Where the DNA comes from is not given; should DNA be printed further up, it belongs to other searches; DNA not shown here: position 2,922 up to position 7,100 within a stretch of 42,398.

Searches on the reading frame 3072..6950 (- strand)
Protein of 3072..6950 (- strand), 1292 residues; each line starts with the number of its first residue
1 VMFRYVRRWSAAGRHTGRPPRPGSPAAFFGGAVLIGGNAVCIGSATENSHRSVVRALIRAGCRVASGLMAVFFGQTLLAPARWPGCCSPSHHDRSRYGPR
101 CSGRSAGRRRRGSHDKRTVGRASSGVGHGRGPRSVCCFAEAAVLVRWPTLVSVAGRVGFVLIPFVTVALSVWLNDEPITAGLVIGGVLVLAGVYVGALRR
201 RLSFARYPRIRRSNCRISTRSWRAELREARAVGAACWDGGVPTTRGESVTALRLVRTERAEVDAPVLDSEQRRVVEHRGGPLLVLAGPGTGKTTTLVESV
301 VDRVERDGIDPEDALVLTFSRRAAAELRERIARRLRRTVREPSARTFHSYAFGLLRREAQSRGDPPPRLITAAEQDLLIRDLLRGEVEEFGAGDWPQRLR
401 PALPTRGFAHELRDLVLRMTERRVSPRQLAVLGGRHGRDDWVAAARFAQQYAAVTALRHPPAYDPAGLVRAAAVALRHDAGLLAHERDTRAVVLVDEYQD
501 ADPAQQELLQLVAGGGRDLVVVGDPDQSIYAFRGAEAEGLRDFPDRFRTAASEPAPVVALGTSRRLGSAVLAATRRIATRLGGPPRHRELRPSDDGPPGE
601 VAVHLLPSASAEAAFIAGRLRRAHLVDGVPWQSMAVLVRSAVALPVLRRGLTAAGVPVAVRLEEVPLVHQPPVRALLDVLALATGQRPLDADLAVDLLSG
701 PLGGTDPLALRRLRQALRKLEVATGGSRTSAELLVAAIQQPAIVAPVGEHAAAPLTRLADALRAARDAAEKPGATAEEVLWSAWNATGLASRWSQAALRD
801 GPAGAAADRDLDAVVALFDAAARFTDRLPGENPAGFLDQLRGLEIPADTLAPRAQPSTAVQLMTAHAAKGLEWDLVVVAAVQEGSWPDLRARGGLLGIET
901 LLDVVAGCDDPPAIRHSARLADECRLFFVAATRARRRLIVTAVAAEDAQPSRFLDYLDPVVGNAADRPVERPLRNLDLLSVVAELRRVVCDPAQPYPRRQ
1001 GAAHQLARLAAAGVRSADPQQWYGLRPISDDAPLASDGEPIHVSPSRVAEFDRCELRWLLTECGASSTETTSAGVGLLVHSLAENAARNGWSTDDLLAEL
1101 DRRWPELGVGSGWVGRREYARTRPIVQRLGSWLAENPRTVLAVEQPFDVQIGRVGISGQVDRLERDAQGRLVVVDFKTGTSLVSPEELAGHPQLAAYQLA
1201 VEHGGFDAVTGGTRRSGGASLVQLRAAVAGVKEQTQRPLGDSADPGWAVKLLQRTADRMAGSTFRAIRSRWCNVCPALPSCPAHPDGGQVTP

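Call 7: search_protein_families(library=pfam, proteins=[window:3072-6950:-])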
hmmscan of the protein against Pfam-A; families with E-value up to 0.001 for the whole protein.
window:3072-6950:- (1292 aa): 6 families
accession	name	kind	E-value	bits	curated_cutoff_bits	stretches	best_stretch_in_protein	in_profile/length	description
PF00580.27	UvrD-helicase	-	3.1e-55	188.2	23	1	268-547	2-270/271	UvrD/REP helicase N-terminal domain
PF12705.13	PDDEXK_1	-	6.2e-40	138.1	22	1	1042-1282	1-247/247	PD-(D/E)XK nuclease superfamily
PF13245.12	AAA_19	-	7.6e-21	75.1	25.1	1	278-533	10-134/134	AAA domain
PF13361.12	UvrD_C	-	2e-17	64.1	25.6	1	856-942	284-347/350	UvrD-like helicase C-terminal domain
PF13538.12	UvrD_C_2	-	1.4e-07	31.7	27.4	0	920-940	31-51/52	UvrD-like helicase C-terminal domain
PF13604.12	AAA_30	-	6.9e-07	29.6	27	0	268-332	3-67/191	AAA domain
